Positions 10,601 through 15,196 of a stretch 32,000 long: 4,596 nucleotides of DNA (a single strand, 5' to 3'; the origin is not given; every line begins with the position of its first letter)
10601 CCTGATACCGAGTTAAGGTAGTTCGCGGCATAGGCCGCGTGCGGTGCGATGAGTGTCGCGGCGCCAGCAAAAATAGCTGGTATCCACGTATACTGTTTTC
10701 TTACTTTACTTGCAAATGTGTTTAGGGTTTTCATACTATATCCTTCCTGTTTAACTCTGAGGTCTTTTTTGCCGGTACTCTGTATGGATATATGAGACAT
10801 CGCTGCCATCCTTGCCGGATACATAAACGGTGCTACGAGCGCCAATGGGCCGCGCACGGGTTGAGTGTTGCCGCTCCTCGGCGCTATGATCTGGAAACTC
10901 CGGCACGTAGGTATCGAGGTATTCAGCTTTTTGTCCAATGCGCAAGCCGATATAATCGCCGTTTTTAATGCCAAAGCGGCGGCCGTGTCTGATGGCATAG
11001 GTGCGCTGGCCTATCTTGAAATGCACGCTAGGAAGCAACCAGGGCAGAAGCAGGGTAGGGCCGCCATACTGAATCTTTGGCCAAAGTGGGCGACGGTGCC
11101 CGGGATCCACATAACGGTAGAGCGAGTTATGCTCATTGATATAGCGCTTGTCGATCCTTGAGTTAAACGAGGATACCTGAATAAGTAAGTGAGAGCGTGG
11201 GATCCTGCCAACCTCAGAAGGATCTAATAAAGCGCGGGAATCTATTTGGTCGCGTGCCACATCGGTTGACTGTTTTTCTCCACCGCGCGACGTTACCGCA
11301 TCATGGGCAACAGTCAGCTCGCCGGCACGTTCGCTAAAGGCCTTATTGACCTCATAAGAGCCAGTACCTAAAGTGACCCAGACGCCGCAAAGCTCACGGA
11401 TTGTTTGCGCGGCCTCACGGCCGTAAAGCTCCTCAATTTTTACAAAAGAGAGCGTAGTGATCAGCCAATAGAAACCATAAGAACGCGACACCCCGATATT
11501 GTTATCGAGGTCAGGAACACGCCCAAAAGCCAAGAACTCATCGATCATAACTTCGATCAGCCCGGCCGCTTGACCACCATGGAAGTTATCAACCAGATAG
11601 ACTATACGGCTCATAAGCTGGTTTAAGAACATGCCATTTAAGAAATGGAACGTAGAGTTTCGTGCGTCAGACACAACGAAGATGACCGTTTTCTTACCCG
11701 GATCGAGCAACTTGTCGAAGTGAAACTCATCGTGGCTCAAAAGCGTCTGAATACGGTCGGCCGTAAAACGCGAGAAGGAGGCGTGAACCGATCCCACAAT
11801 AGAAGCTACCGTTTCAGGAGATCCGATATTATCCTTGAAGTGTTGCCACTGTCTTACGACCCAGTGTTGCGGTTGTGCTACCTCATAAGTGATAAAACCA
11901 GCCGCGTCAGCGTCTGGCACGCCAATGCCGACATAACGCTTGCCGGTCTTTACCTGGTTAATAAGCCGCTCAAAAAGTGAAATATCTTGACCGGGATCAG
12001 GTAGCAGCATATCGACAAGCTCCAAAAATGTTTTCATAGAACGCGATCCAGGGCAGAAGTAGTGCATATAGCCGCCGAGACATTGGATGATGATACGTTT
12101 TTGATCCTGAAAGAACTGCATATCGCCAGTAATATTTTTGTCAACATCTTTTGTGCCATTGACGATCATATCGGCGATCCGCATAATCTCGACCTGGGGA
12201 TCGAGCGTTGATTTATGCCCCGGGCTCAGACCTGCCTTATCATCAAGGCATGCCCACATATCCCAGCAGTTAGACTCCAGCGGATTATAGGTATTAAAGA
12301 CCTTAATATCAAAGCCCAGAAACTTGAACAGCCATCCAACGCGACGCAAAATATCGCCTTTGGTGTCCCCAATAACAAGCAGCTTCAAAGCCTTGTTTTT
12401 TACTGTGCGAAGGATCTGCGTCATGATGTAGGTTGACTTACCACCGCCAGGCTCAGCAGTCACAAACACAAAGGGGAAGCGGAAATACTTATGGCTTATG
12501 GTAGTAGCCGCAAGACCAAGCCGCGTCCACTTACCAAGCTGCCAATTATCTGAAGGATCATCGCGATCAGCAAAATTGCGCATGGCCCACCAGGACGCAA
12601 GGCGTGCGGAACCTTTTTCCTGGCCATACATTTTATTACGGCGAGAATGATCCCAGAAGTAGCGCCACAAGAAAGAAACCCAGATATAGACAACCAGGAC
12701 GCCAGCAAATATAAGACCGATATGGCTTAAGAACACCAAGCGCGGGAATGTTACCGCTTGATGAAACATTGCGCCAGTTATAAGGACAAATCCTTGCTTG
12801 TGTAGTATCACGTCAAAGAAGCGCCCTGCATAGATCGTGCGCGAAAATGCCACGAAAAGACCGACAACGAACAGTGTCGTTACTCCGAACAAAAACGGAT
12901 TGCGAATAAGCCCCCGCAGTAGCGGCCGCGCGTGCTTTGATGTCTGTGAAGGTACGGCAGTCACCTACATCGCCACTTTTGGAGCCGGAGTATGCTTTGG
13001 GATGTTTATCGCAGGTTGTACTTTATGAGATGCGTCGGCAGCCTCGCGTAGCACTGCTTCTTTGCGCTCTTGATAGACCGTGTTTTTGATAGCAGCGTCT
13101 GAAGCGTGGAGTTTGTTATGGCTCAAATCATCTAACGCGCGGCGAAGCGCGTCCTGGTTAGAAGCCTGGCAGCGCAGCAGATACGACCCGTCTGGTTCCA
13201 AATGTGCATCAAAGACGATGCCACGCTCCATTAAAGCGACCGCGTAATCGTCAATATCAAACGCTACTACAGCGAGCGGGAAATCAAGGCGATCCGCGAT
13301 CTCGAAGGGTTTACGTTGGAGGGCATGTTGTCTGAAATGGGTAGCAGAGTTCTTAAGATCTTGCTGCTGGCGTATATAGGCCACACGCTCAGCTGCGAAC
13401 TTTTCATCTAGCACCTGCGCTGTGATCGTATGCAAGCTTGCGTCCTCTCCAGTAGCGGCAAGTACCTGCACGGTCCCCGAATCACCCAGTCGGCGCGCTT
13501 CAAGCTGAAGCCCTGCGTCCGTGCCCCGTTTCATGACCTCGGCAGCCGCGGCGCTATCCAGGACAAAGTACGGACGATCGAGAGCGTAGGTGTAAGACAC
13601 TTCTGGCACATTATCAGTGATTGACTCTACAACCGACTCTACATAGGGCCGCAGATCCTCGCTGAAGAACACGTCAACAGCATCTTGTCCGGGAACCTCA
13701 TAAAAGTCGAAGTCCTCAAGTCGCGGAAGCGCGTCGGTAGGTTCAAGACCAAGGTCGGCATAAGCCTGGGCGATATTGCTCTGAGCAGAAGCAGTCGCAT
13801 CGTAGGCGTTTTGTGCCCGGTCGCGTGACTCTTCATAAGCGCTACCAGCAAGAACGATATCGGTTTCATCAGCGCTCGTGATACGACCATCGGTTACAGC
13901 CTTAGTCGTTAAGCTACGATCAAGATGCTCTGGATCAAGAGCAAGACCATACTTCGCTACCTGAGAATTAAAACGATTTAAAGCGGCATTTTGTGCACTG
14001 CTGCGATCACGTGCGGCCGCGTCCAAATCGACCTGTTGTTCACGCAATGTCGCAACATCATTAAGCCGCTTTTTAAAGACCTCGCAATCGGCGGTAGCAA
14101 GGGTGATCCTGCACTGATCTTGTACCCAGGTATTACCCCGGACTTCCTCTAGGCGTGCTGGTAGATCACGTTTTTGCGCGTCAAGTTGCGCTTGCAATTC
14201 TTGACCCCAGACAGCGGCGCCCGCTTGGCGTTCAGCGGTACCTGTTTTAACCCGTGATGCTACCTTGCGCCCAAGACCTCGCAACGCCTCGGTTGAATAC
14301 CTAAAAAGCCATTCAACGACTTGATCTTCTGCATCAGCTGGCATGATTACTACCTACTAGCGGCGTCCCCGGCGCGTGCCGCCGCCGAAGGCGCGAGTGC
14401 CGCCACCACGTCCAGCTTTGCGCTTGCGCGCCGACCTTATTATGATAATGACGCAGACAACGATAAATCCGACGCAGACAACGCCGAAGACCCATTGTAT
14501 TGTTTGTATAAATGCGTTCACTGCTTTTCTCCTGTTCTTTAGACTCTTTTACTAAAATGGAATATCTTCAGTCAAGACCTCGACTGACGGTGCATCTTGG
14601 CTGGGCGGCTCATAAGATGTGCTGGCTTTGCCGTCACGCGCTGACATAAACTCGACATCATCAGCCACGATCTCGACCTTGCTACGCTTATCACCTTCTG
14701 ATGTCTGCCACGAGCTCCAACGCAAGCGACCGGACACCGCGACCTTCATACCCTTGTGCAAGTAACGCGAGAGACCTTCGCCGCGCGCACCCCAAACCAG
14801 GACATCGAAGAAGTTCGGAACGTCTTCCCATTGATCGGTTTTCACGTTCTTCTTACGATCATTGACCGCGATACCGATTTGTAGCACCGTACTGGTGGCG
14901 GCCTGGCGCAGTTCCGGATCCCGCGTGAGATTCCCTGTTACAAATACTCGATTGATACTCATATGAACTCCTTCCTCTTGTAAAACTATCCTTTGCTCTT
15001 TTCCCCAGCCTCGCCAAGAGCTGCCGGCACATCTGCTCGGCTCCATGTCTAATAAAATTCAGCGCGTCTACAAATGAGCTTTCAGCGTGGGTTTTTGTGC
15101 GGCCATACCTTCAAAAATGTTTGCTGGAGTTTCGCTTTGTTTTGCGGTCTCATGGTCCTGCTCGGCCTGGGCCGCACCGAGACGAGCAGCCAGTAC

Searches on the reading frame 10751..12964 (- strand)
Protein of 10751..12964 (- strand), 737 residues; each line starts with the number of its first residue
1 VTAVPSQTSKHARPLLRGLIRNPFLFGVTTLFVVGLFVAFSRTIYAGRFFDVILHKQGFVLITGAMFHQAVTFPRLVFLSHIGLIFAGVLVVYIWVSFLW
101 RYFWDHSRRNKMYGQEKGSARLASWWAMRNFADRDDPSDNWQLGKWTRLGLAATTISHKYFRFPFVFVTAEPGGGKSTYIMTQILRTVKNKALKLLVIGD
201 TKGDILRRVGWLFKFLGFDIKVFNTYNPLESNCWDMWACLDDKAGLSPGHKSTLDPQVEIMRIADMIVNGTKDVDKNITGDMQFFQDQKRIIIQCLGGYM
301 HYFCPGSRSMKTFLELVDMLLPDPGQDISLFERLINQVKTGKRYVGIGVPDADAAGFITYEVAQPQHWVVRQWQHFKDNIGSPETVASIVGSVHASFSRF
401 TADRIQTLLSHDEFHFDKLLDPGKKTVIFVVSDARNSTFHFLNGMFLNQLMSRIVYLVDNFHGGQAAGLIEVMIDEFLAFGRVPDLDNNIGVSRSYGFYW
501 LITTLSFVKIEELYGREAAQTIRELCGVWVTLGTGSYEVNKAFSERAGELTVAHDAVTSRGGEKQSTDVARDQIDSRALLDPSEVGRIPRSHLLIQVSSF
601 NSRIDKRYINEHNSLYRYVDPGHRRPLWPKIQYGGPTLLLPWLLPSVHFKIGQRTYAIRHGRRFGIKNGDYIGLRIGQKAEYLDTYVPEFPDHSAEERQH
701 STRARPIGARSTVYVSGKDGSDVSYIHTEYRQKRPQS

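Call 7: search_protein_families(library=pfam, proteins=[window:10751-12964:-], max_evalue=0.001)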
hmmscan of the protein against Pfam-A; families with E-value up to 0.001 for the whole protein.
window:10751-12964:- (737 aa): 3 families
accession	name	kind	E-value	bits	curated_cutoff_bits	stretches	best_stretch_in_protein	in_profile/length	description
PF02534.20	T4SS-DNA_transf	-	4.2e-32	112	20.1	1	162-600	43-435/468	Type IV secretory system Conjugative DNA transfer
PF12696.13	TraG-D_C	-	7.2e-20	71.6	22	1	472-590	4-126/126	TraM recognition site of TraD and TraG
PF10412.15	TrwB_AAD_bind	-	1.4e-13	51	20.5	1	403-597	180-375/387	Type IV secretion-system coupling protein DNA-binding domain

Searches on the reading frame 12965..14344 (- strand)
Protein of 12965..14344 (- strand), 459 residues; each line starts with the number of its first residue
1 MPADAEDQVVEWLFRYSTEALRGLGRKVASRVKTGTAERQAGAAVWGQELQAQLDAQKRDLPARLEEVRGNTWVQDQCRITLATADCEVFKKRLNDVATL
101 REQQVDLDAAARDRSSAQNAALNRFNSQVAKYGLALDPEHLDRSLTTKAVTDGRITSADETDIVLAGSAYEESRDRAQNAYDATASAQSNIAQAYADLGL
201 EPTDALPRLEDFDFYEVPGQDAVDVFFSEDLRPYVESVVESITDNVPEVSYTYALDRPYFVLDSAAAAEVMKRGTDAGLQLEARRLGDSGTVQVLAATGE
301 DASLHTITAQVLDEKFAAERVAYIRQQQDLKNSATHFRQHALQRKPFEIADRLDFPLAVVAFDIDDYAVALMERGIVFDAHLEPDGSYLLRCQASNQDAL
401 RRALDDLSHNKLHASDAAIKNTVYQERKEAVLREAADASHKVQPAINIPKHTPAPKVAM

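Call 4: search_protein_families(library=pfam, proteins=[window:12965-14344:-], max_evalue=0.01)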
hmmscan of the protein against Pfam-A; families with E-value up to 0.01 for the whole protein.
window:12965-14344:- (459 aa): 0 families

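Call 33: search_protein_families(library=ncbifam, proteins=[window:12965-14344:-], max_evalue=0.01)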
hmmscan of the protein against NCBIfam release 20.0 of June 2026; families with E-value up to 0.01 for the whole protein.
window:12965-14344:- (459 aa): 0 families

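Call 66: search_protein_families(library=phrogs, proteins=[window:12965-14344:-], max_evalue=0.001)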
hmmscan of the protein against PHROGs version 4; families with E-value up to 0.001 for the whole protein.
window:12965-14344:- (459 aa): 0 families

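Call 80: find_homologous_proteins(query=window:12965-14344:-, max_evalue=0.00001)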
Query window:12965-14344:- (459 aa): 1 proteins with E <= 0.00001 among 8000 candidates.
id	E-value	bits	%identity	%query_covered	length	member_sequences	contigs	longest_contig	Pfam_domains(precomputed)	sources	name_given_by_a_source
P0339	7.5e-295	995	100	100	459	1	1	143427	-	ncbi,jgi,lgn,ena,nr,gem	ncbi:MAG: hypothetical protein FWF45_00675 [Coriobacteriia bacterium]|nr:hypothetical protein [Corio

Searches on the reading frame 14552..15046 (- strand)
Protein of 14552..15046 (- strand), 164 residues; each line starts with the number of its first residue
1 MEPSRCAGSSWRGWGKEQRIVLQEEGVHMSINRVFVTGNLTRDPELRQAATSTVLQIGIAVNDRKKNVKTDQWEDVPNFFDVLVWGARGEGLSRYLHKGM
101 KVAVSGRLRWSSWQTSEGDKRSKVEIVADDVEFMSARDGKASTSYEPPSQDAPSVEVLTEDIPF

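Call 4: search_protein_families(library=pfam, proteins=[window:14552-15046:-], max_evalue=0.01)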
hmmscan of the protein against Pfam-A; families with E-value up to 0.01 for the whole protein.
window:14552-15046:- (164 aa): 1 family
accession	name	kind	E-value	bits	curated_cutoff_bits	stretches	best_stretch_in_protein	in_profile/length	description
PF00436.31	SSB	-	1.4e-27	96.3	26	1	31-134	1-104/104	Single-strand binding protein family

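Call 78: search_protein_families(library=pfam, proteins=[window:14552-14962:-], max_evalue=0.01)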
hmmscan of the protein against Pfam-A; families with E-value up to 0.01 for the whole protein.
window:14552-14962:- (136 aa): 1 family
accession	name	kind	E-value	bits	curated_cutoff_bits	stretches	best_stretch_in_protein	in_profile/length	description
PF00436.31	SSB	-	8e-28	97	26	1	3-106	1-104/104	Single-strand binding protein family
